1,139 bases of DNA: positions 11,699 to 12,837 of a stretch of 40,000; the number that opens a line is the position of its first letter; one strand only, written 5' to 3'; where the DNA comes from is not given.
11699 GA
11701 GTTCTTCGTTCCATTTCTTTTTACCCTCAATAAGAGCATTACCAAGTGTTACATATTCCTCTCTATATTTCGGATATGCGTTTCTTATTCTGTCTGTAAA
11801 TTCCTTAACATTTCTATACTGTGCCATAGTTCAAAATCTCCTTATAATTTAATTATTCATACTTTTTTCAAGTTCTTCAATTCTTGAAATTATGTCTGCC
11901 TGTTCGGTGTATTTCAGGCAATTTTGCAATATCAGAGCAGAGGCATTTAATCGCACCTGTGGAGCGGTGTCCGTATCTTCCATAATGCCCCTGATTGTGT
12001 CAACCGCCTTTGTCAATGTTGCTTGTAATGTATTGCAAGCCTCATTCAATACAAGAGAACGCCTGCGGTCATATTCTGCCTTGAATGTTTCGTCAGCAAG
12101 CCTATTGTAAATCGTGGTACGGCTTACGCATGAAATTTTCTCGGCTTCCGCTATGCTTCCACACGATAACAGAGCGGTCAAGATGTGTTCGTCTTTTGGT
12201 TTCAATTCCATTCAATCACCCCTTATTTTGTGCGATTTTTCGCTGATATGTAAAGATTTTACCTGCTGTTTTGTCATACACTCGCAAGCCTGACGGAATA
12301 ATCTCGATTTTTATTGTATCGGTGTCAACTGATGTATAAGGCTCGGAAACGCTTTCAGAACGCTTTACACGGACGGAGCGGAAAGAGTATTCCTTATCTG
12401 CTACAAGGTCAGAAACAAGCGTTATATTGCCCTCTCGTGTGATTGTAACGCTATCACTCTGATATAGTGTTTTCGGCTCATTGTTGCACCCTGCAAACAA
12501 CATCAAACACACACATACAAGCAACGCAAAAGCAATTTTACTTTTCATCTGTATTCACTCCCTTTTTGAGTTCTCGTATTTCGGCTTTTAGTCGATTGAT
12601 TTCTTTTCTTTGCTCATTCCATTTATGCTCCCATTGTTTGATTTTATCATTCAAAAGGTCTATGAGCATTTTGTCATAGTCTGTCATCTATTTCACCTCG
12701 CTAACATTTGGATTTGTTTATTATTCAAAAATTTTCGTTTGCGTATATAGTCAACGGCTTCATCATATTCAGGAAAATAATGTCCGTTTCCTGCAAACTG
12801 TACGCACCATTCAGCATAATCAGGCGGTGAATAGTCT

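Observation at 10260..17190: ~6.9-kb integrase/primase island inserted in the 3' end of rpsI: helper-dependent satellite (PICI-like) or mobilizable-island candidate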

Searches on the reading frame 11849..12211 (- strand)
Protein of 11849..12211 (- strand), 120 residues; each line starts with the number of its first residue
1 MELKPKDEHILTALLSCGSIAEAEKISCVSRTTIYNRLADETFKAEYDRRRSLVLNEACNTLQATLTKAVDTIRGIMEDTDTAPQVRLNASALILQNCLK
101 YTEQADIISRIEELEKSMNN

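Call 5: search_protein_families(library=pfam, proteins=[window:11849-12211:-], max_evalue=0.01)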
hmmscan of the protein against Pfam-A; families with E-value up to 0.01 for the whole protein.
window:11849-12211:- (120 aa): 1 family
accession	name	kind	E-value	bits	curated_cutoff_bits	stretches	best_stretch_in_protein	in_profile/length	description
PF13022.12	HTH_Tnp_1_2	-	0.0061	17.1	27.9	1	25-115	34-113/122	Helix-turn-helix of insertion element transposase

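Call 6: search_protein_families(library=phrogs, proteins=[window:11849-12211:-], max_evalue=0.01)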
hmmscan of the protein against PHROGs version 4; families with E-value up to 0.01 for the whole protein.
window:11849-12211:- (120 aa): 2 families
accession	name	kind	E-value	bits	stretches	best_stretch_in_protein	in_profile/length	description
phrog_2538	-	head and packaging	5.2e-07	30.8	1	4-98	4-91/129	terminase small subunit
phrog_3218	-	head and packaging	0.0017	19.2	1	2-55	18-71/152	terminase small subunit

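Call 33: search_dna_similar(query=window:11849-12208:-, collection=phages, mode=protein, max_evalue=0.01, max_rows=20)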
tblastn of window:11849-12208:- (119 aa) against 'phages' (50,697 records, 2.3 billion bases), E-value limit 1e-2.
Records with a match: 32; places in all: 32; records where one place covers at least 80% of the query: 32.
Best place of each record, by identity: <60% 32.
By first word of the organism name: Streptococcus 30; Bacteriophage 2.
By host as written in the record: - 2; Streptococcus marmotae HTS5 2; Streptococcus pneumoniae GA47033 1; Streptococcus pseudopneumoniae 22725 1; Streptococcus pneumoniae Spain14-5 1; Streptococcus pneumoniae USA31 1; Streptococcus pneumoniae 10B/2 1; Streptococcus pneumoniae 35C/3 1; and 22 more.
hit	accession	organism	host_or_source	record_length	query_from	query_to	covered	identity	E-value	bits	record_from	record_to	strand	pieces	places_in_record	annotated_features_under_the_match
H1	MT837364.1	Bacteriophage sp.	human fecal samples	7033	3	114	94%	37.5%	6e-13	69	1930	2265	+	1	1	record has no annotation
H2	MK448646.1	Streptococcus satellite phage Javan758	Streptococcus pneumoniae GA47033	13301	1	114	96%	35.1%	2e-12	67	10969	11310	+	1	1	hypothetical protein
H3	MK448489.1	Streptococcus satellite phage Javan428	Streptococcus pseudopneumoniae 22725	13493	1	114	96%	35.1%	2e-12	67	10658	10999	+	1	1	hypothetical protein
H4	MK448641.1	Streptococcus satellite phage Javan753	Streptococcus pneumoniae Spain14-5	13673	1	114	96%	35.1%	2e-12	67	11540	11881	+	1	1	hypothetical protein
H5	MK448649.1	Streptococcus satellite phage Javan760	Streptococcus pneumoniae USA31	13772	1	114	96%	35.1%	2e-12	67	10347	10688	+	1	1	hypothetical protein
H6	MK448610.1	Streptococcus satellite phage Javan723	Streptococcus pneumoniae 10B/2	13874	1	114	96%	35.1%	2e-12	67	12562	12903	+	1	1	hypothetical protein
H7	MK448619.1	Streptococcus satellite phage Javan732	Streptococcus pneumoniae 35C/3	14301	1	114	96%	35.1%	2e-12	67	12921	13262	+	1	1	hypothetical protein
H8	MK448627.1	Streptococcus satellite phage Javan740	Streptococcus pneumoniae 46/2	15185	1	114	96%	35.1%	2e-12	67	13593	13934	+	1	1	hypothetical protein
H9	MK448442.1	Streptococcus satellite phage Javan341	Streptococcus mitis U-o8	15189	1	114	96%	35.1%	2e-12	67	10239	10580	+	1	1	hypothetical protein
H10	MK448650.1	Streptococcus satellite phage Javan761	Streptococcus pneumoniae 9V/6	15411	1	114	96%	35.1%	2e-12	67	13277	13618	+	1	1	hypothetical protein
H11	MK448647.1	Streptococcus satellite phage Javan759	Streptococcus pneumoniae TCH8431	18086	1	114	96%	35.1%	2e-12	67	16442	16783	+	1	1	hypothetical protein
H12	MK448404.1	Streptococcus satellite phage Javan292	Streptococcus marmotae HTS5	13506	2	114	95%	35.4%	1e-12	68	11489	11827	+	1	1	hypothetical protein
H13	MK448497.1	Streptococcus satellite phage Javan437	Streptococcus pseudopneumoniae IS7493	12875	2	119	99%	33.9%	3e-12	67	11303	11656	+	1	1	hypothetical protein (x2)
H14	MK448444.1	Streptococcus satellite phage Javan343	Streptococcus oralis 20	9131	2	114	95%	34.5%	4e-13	70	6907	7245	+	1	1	none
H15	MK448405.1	Streptococcus satellite phage Javan293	Streptococcus marmotae HTS5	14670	2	114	95%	34.5%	2e-12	67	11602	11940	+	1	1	hypothetical protein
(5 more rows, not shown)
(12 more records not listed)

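Call 35: get_annotated_region(hit=H14, flank=8000)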
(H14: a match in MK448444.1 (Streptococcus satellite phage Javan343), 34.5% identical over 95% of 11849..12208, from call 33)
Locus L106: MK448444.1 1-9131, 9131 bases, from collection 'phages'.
description: Streptococcus satellite phage Javan343, complete genome.
organism: Streptococcus satellite phage Javan343 (NCBI taxid 2558651)
taxonomy: Viruses
host: Streptococcus oralis 20; source: -; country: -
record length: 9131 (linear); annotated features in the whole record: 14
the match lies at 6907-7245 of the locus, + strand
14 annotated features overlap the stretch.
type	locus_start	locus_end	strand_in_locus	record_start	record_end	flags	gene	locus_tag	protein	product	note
CDS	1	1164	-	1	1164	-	-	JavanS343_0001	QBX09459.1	integrase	integrase: site-specific recombinase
CDS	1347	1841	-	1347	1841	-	-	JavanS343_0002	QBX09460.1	hypothetical protein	-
CDS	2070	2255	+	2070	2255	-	-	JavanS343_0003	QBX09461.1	HTH DNA-binding protein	-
CDS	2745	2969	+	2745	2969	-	-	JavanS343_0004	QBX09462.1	glycerate kinase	-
CDS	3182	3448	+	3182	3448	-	-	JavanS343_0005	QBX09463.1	hypothetical protein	FIG01114073: hypothetical protein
CDS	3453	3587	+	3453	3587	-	-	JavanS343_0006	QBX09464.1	hypothetical protein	-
CDS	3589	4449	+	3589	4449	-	-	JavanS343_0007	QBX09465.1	hypothetical protein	-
CDS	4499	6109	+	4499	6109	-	-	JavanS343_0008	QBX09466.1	DNA primase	-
CDS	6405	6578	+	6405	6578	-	-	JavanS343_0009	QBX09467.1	hypothetical protein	-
CDS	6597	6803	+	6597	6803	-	-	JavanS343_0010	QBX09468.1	hypothetical protein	-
CDS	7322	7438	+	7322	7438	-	-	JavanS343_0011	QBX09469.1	hypothetical protein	-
CDS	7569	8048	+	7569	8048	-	-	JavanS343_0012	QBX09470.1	hypothetical protein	-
CDS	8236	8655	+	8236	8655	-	-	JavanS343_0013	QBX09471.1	hypothetical protein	-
CDS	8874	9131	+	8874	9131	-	-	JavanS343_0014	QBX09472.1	hypothetical protein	-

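Call 39: search_protein_families(library=phrogs, proteins=[L106:6865-7266:+, L106:7569-8048:+], max_evalue=0.001)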
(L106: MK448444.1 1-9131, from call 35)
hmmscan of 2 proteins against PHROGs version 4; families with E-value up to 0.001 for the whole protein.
L106:6865-7266:+ (133 aa): 6 families
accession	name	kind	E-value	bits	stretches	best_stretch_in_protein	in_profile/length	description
phrog_641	-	head and packaging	1.1e-08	36.8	1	15-47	3-35/162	terminase small subunit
phrog_17390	-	unknown function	2.2e-06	28.4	1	14-68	2-60/69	-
phrog_15261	-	unknown function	5e-06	27.9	1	38-112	12-71/99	-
phrog_2538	-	head and packaging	2.6e-05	25.3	1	19-110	7-91/129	terminase small subunit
phrog_51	-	head and packaging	5.3e-05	24.1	1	7-89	81-164/261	terminase small subunit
phrog_7344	-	head and packaging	0.00081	20.6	0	9-111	7-104/161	terminase small subunit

L106:7569-8048:+ (159 aa): 0 families

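Call 63: find_homologous_proteins(query=window:11852-12211:-, max_evalue=0.001)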
Query seq(120 aa) (120 aa): 59 proteins with E <= 0.001 among 80 candidates.
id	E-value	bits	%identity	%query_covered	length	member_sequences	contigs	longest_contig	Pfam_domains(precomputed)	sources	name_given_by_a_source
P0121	6.4e-66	237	97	100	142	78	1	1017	-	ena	-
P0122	6.8e-65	234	96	100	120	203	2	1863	-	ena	-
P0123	8.7e-65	233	96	100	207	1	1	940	PF01272.26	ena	-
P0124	9.3e-64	230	93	100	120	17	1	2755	-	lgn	-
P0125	1.6e-61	223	90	100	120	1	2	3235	-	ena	-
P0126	5.6e-60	218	90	100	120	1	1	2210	-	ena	-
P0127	8.6e-60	217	92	100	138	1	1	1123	-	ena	-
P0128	2.7e-58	212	87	98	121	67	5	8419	-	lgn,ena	-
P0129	6.3e-58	211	87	99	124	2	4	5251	-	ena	-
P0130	2.9e-57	209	87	98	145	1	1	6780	-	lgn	-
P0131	5.9e-56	205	84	100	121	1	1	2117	-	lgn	-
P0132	1.0e-55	204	84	98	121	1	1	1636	-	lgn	-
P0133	1.2e-54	201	82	100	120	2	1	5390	-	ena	-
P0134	1.2e-54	201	84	97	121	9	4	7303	-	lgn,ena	-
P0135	3.4e-54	199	84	97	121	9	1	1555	-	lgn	-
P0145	6.3e-50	185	75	99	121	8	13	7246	-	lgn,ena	-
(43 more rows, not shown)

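Call 65: find_encoding_contigs(protein=P0145, flank=10000, max_places=10)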
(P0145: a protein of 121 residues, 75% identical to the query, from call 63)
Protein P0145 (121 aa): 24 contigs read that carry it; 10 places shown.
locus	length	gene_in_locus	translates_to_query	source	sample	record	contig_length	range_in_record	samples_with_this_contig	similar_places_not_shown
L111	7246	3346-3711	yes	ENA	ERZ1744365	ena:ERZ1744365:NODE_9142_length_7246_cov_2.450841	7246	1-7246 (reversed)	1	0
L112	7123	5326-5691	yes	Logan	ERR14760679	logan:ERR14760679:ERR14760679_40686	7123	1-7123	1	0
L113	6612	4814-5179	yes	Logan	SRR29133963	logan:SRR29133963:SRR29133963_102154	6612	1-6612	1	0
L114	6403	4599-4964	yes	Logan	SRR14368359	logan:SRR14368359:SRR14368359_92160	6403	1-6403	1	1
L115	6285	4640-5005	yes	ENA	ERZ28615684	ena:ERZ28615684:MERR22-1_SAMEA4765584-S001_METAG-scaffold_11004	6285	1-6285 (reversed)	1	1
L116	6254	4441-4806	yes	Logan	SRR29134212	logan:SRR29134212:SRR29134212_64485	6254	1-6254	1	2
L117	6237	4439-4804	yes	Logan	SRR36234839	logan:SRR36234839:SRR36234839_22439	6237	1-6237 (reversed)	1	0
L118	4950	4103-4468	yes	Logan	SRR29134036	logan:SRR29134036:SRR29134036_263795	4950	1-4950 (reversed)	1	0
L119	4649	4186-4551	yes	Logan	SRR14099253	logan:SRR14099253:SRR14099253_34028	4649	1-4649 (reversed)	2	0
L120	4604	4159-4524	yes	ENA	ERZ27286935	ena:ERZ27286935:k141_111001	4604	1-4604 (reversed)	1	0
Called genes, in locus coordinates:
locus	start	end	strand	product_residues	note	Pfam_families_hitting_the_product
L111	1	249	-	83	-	?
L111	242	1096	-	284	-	PF01381:HTH_3, PF12844:HTH_19, PF13560:HTH_31 (weak)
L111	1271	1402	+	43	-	-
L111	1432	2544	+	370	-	PF13481:AAA_25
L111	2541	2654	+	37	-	-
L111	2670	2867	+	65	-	-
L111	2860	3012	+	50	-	-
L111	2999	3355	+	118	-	-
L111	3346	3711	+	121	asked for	-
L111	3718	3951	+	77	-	-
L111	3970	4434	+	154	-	-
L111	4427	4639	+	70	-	-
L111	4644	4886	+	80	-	-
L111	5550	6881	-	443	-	PF13145:Rotamase_2, PF13616:Rotamase_3, PF00639:Rotamase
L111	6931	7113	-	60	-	-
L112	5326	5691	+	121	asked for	-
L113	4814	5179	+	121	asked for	-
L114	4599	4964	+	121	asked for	-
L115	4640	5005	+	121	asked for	-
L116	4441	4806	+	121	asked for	-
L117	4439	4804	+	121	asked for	-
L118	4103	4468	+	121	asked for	-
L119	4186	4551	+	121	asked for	-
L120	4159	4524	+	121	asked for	-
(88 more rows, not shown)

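Call 69: search_solved_structures(query=A3, max_evalue=1)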
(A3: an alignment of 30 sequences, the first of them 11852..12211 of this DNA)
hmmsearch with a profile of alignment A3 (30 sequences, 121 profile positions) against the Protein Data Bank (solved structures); distinct sequences matched with E-value up to 1: 4.
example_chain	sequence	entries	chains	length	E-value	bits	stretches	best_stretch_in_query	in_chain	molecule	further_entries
6yxy_Bi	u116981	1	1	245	0.2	14.6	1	37-75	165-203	mL101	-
4k92_A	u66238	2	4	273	0.23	14.4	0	66-91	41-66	CLIP-associating protein 1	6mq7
3vab_A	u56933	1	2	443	0.53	13.3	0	43-89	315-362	Diaminopimelate decarboxylase 1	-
3bv6_A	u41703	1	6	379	0.7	12.9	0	69-102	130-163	Metal-dependent hydrolase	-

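Call 76: search_protein_families(library=ncbifam, proteins=[window:11852-12211:-], max_evalue=0.01)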
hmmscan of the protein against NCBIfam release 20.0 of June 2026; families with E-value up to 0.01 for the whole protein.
window:11852-12211:- (120 aa): 0 families

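Call 77: search_protein_families(library=padloc, proteins=[window:11852-12211:-], max_evalue=0.01)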
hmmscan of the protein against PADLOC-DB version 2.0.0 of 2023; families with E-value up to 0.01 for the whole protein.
window:11852-12211:- (120 aa): 0 families

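Call 80: predict_structure(alignment_id=A3)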
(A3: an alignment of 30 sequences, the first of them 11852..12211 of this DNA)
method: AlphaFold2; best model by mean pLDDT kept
length: 120 residues; sequences in the alignment: 30
mean_pLDDT: 91.9   pTM: 0.64
mean pLDDT of the five models: 91.9, 91.2, 91.0, 87.7, 86.4
residues with pLDDT >= 90: 107; 70-90: 9; 50-70: 4; < 50: 0
segments of 3 or more residues with pLDDT < 50: none
pLDDT, mean of each block of 10 residues (from residue 1): 81 92 93 93 94 93 93 95 97 93 92 87
secondary structure, 60 per line:
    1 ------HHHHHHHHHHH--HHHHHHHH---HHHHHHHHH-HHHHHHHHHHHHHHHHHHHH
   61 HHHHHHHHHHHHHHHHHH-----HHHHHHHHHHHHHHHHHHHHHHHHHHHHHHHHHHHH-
elements in order: H7-17 H20-27 H31-39 H41-78 H84-119

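Call 83: fold_search(model_id=the predicted structure, library=pdb)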
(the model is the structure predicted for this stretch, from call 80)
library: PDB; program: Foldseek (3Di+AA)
matches with E <= 10: 430; with E <= 0.001: 0
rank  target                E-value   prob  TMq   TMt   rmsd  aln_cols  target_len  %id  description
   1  2ao9_D                6.0e-02  0.99  0.45  0.50   6.9       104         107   14  Structural Genomics, The crystal structure of a Phage protein (phBC6A51) from Bacillus cereus ATCC 14579 (released 2005-09-27)
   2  2ao9_C                6.0e-02  0.99  0.45  0.46   6.9       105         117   14  Structural Genomics, The crystal structure of a Phage protein (phBC6A51) from Bacillus cereus ATCC 14579 (released 2005-09-27)
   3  2ao9_H                7.2e-02  0.99  0.45  0.47   6.9       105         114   13  Structural Genomics, The crystal structure of a Phage protein (phBC6A51) from Bacillus cereus ATCC 14579 (released 2005-09-27)
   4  2ao9_G                7.6e-02  0.99  0.47  0.52   6.2       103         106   17  Structural Genomics, The crystal structure of a Phage protein (phBC6A51) from Bacillus cereus ATCC 14579 (released 2005-09-27)
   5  2ao9_A                8.1e-02  0.99  0.46  0.47   6.9       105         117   13  Structural Genomics, The crystal structure of a Phage protein (phBC6A51) from Bacillus cereus ATCC 14579 (released 2005-09-27)
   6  6w7t_H                8.6e-02  0.93  0.32  0.36   7.4        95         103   18  Structure of PaP3 small terminase (released 2020-11-11)
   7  2ao9_F                9.7e-02  0.99  0.45  0.48   6.9       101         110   15  Structural Genomics, The crystal structure of a Phage protein (phBC6A51) from Bacillus cereus ATCC 14579 (released 2005-09-27)
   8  7joq_7                1.1e-01  0.90  0.33  0.37   7.6        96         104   16  Structure of NV1 small terminase (released 2020-11-11)
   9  2ao9_E                1.2e-01  0.98  0.45  0.47   6.6       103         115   14  Structural Genomics, The crystal structure of a Phage protein (phBC6A51) from Bacillus cereus ATCC 14579 (released 2005-09-27)
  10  7joq_0                1.2e-01  0.87  0.32  0.35   7.5        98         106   15  Structure of NV1 small terminase (released 2020-11-11)
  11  2ao9_B                1.9e-01  0.96  0.44  0.46   7.1       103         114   14  Structural Genomics, The crystal structure of a Phage protein (phBC6A51) from Bacillus cereus ATCC 14579 (released 2005-09-27)
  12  1b9n_B                2.6e-01  0.80  0.32  0.17  10.1        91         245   18  REGULATOR FROM ESCHERICHIA COLI (released 2000-03-15)
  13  6w7t_E                3.1e-01  0.72  0.32  0.35   7.5        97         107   18  Structure of PaP3 small terminase (released 2020-11-11)
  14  3fzv_C                3.3e-01  0.87  0.29  0.14   6.5        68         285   19  Crystal structure of PA01 protein, putative LysR family transcriptional regulator from Pseudomonas aeruginosa (released 2009-03-10)
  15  9iyz_C                3.3e-01  0.80  0.29  0.40   8.4        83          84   13  Crystal Structure of the Acinetobacter baumannii LysR family regulator AceR DNA-binding domain (P321) (released 2025-08-06)
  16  2ao9_I                3.7e-01  0.44  0.28  0.33   7.7        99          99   12  Structural Genomics, The crystal structure of a Phage protein (phBC6A51) from Bacillus cereus ATCC 14579 (released 2005-09-27)
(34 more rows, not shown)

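Call 106: find_related_loci(query=A3, collection=viral_contigs, flank=10000)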
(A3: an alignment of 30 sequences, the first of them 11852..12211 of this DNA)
Query A3 (120 aa) in viral_contigs; peptide patterns used: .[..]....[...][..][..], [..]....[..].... (x = any residue, [..] = any of these).
66 stretches matched a pattern; 1 encode a relative of the query (tblastn E <= 1e-3); 1 distinct loci.
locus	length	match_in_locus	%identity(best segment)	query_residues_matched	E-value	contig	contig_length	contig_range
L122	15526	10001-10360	98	1-120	1e-77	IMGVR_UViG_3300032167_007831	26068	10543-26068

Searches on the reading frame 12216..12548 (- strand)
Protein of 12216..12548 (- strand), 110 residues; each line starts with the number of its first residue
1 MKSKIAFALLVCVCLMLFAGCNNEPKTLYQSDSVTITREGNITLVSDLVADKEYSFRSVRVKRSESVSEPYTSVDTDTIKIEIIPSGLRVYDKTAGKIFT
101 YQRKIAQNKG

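Call 5: search_protein_families(library=pfam, proteins=[window:12216-12548:-], max_evalue=0.01)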
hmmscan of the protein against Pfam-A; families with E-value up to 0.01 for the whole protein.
window:12216-12548:- (110 aa): 0 families

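Call 6: search_protein_families(library=phrogs, proteins=[window:12216-12548:-], max_evalue=0.01)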
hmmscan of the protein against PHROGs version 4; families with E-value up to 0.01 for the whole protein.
window:12216-12548:- (110 aa): 1 family
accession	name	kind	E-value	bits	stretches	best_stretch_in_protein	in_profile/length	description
phrog_456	-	lysis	0.0071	17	1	4-30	9-34/102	Rz-like spanin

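Call 76: search_protein_families(library=ncbifam, proteins=[window:12219-12548:-], max_evalue=0.01)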
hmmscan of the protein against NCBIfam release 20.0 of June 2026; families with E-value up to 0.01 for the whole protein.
window:12219-12548:- (110 aa): 0 families

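Call 77: search_protein_families(library=padloc, proteins=[window:12219-12548:-], max_evalue=0.01)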
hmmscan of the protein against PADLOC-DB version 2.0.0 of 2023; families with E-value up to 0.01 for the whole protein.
window:12219-12548:- (110 aa): 0 families

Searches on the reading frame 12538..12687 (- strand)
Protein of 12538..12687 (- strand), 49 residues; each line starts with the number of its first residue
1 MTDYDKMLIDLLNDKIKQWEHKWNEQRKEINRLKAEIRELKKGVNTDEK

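Call 23: search_protein_families(library=pfam, proteins=[window:12538-12687:-], max_evalue=0.05)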
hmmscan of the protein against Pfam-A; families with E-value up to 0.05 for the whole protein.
window:12538-12687:- (49 aa): 10 families
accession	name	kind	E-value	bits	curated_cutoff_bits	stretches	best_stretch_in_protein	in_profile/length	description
PF04977.20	DivIC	-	0.00062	20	28.9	1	11-44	21-54/80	Septum formation initiator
PF25014.1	NET2A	-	0.0029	17.9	33.1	1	9-46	134-171/235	NET2A-like domain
PF16830.10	NBD94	-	0.0041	18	25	1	3-44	47-88/91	Nucleotide-Binding Domain 94 of RH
PF25450.1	Rab11-FIP3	-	0.0059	17.3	31.9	1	7-42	54-89/125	Rab11-FIP3-like domain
PF11642.13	Blo-t-5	-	0.01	16.2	24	1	3-35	15-50/119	Mite allergen Blo t 5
PF04508.17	Pox_A_type_inc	-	0.015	15.5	21.4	1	29-42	2-15/23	Viral A-type inclusion protein repeat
PF20883.3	Kbp-5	-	0.02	15.4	31.1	1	5-46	36-77/124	KNL (Kinetochore null) Binding Protein 5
PF08657.15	DASH_Spc34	-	0.028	14.5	26.7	1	13-46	209-242/280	DASH complex subunit Spc34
PF05377.16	FlaC_arch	-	0.049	14.5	27.8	0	9-44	2-37/55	Flagella accessory protein C (FlaC)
PF04102.17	SlyX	-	0.05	14.7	30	0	12-44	15-47/67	SlyX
